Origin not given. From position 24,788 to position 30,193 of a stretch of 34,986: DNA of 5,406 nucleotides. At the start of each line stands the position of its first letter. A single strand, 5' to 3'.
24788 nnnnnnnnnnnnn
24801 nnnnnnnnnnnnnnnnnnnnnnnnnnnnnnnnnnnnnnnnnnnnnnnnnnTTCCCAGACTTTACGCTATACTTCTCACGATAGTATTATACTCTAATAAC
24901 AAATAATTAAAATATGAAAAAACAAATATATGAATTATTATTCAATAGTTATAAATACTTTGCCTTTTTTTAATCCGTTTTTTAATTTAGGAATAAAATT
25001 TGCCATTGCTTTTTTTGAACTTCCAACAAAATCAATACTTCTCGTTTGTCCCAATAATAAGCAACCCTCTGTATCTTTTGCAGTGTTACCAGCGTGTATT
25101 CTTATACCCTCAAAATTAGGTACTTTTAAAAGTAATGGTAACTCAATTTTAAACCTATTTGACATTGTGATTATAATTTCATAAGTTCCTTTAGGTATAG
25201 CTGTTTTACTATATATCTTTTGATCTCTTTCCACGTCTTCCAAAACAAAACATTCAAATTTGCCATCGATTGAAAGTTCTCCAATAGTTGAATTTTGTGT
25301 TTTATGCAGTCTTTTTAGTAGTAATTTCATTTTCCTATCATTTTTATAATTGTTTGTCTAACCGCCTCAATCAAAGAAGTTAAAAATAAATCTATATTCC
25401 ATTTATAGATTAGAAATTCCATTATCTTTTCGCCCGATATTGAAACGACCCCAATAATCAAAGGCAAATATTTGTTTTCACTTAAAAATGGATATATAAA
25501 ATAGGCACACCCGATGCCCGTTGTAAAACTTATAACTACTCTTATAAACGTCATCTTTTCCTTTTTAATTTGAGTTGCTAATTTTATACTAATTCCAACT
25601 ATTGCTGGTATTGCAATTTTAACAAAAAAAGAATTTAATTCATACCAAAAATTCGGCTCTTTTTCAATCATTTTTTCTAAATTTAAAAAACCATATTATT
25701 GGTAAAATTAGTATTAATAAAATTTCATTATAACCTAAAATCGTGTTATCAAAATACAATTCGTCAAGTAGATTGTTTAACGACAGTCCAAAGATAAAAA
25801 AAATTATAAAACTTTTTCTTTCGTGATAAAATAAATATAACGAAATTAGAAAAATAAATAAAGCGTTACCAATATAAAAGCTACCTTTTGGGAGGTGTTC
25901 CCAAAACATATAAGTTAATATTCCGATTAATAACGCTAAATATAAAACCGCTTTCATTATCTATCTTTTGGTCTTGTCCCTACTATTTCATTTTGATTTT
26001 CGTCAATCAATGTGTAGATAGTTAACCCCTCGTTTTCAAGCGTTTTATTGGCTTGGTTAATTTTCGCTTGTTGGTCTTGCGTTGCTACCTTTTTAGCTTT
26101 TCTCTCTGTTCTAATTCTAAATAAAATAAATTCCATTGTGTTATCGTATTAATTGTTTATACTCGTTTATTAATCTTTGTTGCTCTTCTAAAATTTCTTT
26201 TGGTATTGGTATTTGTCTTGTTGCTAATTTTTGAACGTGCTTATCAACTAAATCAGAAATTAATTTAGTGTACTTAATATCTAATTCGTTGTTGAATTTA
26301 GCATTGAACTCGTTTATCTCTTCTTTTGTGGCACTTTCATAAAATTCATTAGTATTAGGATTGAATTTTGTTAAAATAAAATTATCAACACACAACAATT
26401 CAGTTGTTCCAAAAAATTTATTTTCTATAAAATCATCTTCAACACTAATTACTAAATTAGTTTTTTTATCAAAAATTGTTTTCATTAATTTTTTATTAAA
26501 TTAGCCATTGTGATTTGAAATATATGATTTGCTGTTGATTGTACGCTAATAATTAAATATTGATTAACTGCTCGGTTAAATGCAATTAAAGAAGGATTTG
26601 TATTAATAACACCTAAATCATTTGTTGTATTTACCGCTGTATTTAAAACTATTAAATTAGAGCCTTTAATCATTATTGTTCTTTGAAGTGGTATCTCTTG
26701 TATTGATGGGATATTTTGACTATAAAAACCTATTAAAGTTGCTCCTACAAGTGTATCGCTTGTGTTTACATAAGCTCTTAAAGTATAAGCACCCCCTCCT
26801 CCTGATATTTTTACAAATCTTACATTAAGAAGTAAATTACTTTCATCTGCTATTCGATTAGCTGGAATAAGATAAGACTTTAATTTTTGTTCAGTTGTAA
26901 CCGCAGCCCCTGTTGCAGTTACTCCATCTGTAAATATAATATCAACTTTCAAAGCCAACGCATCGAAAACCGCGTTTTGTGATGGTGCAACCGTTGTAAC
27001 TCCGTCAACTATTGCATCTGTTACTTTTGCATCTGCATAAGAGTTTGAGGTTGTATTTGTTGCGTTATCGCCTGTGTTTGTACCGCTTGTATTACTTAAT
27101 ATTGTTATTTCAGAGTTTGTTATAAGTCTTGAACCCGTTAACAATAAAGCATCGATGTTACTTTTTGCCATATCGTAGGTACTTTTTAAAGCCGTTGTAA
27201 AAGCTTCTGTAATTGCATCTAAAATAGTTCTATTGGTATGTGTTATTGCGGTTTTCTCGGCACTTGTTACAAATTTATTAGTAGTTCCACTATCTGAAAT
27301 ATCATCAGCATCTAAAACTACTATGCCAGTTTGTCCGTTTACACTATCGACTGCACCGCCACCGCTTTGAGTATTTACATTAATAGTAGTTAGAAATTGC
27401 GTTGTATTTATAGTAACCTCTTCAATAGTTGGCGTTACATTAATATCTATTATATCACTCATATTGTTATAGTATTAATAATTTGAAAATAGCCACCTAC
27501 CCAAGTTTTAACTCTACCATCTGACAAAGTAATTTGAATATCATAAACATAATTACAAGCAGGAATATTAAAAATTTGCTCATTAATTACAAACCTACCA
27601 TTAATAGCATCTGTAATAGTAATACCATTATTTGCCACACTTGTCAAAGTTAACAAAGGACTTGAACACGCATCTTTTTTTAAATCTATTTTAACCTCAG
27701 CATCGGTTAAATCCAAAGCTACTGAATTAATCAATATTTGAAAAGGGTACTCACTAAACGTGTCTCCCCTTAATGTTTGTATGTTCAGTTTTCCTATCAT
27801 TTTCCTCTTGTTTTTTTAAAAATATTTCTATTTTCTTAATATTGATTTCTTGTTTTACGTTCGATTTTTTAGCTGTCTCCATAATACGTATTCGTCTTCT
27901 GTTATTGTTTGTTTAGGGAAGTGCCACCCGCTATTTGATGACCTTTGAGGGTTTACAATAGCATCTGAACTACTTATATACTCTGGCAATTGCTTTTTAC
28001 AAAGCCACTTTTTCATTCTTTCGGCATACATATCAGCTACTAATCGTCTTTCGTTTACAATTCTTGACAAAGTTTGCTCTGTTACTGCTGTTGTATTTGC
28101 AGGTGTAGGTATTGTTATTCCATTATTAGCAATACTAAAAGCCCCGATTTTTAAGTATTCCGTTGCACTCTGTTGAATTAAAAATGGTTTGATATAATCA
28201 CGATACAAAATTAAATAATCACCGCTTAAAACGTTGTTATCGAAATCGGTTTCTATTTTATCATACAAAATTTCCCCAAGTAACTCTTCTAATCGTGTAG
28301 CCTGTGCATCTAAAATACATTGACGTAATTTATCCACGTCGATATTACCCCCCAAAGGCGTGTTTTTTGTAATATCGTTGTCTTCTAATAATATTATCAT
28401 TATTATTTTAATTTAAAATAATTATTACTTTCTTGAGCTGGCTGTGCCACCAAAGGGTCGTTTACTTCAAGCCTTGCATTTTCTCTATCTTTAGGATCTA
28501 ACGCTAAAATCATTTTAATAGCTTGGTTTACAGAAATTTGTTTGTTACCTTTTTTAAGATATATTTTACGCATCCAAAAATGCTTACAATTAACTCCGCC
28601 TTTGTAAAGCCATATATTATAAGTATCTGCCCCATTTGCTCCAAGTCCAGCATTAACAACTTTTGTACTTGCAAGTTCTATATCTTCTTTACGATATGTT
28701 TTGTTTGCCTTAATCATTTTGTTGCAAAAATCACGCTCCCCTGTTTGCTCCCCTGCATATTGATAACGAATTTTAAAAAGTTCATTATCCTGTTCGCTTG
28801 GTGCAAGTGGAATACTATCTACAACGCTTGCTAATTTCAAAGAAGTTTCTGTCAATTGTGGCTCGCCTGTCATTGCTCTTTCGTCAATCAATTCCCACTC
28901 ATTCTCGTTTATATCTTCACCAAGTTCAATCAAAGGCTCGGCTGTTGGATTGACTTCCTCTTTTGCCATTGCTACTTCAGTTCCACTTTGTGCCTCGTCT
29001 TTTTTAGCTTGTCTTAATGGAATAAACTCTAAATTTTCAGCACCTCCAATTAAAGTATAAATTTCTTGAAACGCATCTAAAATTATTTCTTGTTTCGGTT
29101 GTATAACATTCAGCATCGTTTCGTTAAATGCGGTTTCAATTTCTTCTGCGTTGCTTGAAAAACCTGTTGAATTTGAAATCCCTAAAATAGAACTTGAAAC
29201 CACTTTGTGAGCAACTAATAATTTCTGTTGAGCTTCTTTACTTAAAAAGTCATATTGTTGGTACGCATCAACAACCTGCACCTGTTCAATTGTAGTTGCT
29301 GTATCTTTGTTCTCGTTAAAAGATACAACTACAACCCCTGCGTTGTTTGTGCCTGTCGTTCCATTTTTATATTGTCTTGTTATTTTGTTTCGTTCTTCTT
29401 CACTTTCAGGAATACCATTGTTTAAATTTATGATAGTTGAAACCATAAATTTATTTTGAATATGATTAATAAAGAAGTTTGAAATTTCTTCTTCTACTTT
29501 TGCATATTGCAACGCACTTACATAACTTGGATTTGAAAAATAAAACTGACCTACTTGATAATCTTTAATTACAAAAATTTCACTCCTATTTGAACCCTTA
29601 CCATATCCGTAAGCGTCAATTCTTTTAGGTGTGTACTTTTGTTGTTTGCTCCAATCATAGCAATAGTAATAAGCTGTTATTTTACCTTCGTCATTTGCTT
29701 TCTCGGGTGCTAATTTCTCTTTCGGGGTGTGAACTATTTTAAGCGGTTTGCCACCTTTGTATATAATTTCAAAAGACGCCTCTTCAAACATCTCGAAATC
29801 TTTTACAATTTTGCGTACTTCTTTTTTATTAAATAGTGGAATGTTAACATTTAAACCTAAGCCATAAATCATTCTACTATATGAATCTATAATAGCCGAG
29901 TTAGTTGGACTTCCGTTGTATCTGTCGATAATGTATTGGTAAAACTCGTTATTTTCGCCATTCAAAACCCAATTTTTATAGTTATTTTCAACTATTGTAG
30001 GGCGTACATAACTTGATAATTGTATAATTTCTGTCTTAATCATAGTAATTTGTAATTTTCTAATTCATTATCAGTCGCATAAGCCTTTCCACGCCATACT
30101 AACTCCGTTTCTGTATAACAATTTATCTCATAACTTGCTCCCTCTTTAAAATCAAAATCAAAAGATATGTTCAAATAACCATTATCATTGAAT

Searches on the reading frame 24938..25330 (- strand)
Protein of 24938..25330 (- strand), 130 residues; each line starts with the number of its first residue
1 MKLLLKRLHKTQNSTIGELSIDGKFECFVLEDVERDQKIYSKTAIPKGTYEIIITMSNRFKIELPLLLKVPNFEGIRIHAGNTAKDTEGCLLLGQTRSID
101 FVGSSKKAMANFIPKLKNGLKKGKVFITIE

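Call 38: search_protein_families(library=phrogs, proteins=[window:24938-25330:-], max_evalue=0.001)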
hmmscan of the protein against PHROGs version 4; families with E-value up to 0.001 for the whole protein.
window:24938-25330:- (130 aa): 1 family
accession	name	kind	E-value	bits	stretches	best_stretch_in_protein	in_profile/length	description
phrog_1501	-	unknown function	8.8e-26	91.6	1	3-119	4-145/159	-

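Call 45: find_related_loci(query=window:24938-25330:-, collection=viral_contigs, flank=3000)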
Query window:24938-25330:- (130 aa) in viral_contigs; peptide patterns used: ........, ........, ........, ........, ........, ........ (x = any residue, [..] = any of these).
72 stretches matched a pattern; 63 encode a relative of the query (tblastn E <= 1e-3); 63 distinct loci.
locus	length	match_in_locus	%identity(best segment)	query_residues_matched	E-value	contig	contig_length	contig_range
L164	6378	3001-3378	85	1-126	1e-71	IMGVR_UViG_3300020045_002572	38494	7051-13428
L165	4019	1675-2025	64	1-117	3e-50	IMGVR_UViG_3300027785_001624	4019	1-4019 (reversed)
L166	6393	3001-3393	58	1-127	4e-45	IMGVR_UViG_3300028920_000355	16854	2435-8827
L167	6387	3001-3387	55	1-129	1e-43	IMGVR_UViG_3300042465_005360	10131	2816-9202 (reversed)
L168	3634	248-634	55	1-129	5e-43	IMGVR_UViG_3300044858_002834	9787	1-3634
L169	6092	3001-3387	54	1-129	1e-42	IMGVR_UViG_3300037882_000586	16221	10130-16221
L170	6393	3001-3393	56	1-129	8e-40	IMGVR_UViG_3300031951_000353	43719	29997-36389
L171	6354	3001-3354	54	1-116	2e-37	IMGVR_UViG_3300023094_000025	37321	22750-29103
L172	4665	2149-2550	47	1-130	5e-37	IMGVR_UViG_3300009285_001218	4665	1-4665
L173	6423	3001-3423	49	1-130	1e-34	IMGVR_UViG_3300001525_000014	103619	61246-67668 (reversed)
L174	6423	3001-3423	49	2-130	1e-34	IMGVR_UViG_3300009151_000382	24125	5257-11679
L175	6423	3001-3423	49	2-130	1e-34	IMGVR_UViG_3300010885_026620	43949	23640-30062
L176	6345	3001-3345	54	1-115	6e-34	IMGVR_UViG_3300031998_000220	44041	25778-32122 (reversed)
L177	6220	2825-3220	47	1-120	2e-33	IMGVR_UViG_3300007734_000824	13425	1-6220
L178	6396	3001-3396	48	1-120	4e-33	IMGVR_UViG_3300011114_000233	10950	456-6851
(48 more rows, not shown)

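Call 70: search_protein_families(library=pfam, proteins=[window:24938-25330:-], max_evalue=0.01)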
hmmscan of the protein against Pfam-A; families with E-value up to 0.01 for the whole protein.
window:24938-25330:- (130 aa): 1 family
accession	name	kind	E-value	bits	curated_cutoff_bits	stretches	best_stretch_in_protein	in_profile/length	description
PF18925.5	DUF5675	-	5.8e-34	116.8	26.7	1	4-117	1-113/114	Family of unknown function (DUF5675)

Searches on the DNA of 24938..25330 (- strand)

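Call 47: search_rna_families(sources=[L164, L165, L166, L167, L168, L169, L170, L171, L172, L173, L174, L175, L176, L177, L178, L179, L180, L181, L182, L183], threshold=gathering)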
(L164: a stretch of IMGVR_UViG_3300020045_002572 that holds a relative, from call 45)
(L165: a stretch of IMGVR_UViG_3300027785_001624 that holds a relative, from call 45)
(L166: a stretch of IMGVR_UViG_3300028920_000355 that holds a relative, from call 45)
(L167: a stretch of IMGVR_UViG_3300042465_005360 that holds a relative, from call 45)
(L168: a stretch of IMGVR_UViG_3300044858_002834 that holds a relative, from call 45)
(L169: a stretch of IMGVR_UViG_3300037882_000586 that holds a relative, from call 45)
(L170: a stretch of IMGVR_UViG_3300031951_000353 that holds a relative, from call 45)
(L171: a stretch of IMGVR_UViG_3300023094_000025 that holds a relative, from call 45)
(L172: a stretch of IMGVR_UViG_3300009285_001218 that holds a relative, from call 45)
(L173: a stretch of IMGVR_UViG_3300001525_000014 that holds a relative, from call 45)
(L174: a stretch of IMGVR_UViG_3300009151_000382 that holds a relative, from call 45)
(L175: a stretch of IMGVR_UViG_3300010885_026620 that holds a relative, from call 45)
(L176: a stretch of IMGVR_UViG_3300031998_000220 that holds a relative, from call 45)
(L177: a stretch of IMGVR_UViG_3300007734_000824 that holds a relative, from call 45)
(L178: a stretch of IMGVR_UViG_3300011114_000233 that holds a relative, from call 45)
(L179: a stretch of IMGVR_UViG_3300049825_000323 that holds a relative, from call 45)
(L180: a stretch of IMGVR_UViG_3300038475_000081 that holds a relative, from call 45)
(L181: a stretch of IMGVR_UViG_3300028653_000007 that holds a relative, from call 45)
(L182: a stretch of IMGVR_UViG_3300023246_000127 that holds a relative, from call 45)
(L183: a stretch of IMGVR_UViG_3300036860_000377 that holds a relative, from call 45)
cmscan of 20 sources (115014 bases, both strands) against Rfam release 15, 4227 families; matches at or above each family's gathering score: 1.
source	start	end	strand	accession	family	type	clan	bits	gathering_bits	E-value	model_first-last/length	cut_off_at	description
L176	4598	4668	-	RF00005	tRNA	Gene; tRNA;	CL00001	62.3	29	7.4e-11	1-71/71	no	tRNA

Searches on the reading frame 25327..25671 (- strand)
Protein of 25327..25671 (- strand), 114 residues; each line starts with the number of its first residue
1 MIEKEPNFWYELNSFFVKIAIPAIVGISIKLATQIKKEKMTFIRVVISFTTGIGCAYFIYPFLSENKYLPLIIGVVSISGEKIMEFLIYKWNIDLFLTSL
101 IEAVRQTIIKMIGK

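Call 38: search_protein_families(library=phrogs, proteins=[window:25327-25671:-], max_evalue=0.001)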
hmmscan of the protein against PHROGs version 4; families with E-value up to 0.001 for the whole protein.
window:25327-25671:- (114 aa): 2 families
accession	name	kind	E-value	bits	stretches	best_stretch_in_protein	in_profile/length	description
phrog_5883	-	unknown function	7.6e-32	111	1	7-114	5-116/117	-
phrog_2359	-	lysis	2.4e-05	25.1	1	18-65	14-59/110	holin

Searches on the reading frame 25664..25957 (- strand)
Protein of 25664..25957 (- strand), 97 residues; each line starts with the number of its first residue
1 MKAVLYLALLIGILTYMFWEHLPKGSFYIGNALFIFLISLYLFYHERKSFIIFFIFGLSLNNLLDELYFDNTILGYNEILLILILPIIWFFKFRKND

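Call 38: search_protein_families(library=phrogs, proteins=[window:25664-25957:-], max_evalue=0.001)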
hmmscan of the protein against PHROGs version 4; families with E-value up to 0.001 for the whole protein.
window:25664-25957:- (97 aa): 1 family
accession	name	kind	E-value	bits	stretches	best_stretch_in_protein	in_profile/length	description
phrog_6635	-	unknown function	1.1e-16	62.3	1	12-95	12-95/99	-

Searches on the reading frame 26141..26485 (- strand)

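Call 38: search_protein_families(library=phrogs, proteins=[window:26141-26485:-], max_evalue=0.001)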
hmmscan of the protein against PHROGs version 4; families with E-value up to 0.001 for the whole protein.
window:26141-26485:- (114 aa): 1 family
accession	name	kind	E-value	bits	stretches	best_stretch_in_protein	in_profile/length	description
phrog_8608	-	head and packaging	2e-05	25.5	1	46-105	5-67/165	prohead protease inhibitor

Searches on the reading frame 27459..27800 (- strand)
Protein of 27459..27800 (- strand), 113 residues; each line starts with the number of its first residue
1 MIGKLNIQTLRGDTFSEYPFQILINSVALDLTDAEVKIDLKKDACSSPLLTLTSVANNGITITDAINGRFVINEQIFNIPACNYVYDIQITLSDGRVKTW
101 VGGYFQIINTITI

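Call 38: search_protein_families(library=phrogs, proteins=[window:27459-27800:-], max_evalue=0.001)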
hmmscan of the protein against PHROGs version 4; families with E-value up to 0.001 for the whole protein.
window:27459-27800:- (113 aa): 1 family
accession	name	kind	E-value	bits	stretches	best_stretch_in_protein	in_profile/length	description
phrog_1084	-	unknown function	2.6e-16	60.8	1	1-112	4-115/123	unknown function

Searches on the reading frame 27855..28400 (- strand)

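Call 38: search_protein_families(library=phrogs, proteins=[window:27855-28400:-], max_evalue=0.001)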
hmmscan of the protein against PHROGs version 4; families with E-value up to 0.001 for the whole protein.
window:27855-28400:- (181 aa): 1 family
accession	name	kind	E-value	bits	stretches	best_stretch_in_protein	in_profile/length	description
phrog_35048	-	unknown function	1e-21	78.6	1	7-162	10-172/184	-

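Call 70: search_protein_families(library=pfam, proteins=[window:27855-28400:-], max_evalue=0.01)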
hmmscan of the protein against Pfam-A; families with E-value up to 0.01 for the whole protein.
window:27855-28400:- (181 aa): 1 family
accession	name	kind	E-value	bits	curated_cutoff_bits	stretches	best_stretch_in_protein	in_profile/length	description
PF20459.4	DUF6712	-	4e-17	62.7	25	1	37-146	1-116/121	Family of unknown function (DUF6712)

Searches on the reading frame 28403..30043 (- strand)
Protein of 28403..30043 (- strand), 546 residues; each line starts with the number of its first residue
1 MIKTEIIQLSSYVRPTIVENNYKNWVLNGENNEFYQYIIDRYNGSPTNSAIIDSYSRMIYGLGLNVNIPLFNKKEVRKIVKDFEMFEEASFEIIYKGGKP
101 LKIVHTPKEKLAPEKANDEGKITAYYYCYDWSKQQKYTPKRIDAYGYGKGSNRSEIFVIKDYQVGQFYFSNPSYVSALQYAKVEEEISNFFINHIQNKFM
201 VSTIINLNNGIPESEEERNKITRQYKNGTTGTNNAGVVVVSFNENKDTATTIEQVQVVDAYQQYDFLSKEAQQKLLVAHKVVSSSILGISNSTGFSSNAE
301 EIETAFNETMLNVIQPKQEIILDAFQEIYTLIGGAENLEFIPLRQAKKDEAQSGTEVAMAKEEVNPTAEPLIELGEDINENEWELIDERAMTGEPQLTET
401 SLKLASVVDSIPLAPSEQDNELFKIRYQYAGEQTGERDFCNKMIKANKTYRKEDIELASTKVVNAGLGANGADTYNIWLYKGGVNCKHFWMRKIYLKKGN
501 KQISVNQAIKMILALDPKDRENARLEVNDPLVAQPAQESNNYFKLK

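Call 14: search_dna_similar(query=window:28403-30043:-, collection=phages, mode=protein, max_rows=25)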
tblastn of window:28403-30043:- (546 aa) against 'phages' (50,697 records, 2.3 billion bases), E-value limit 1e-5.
Records with a match: 4; places in all: 4; records where one place covers at least 80% of the query: 4.
Best place of each record, by identity: <60% 4.
By first word of the organism name: Nonlabens 4.
By host as written in the record: Persicivirga sp. IMCC12024 4.
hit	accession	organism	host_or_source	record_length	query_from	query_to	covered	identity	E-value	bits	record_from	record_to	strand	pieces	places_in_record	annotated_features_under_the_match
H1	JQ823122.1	Nonlabens phage P12024S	Persicivirga sp. IMCC12024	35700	5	534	97%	43.5%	7e-129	421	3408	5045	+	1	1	phage portal protein | hypothetical protein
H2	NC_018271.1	Nonlabens phage P12024S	Persicivirga sp. IMCC12024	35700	5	534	97%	43.5%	7e-129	421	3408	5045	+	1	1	portal protein | hypothetical protein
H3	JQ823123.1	Nonlabens phage P12024L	Persicivirga sp. IMCC12024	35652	5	534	97%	43.3%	2e-128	419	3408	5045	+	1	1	phage portal protein | hypothetical protein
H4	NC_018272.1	Nonlabens phage P12024L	Persicivirga sp. IMCC12024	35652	5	534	97%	43.3%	2e-128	419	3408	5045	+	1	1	portal protein | hypothetical protein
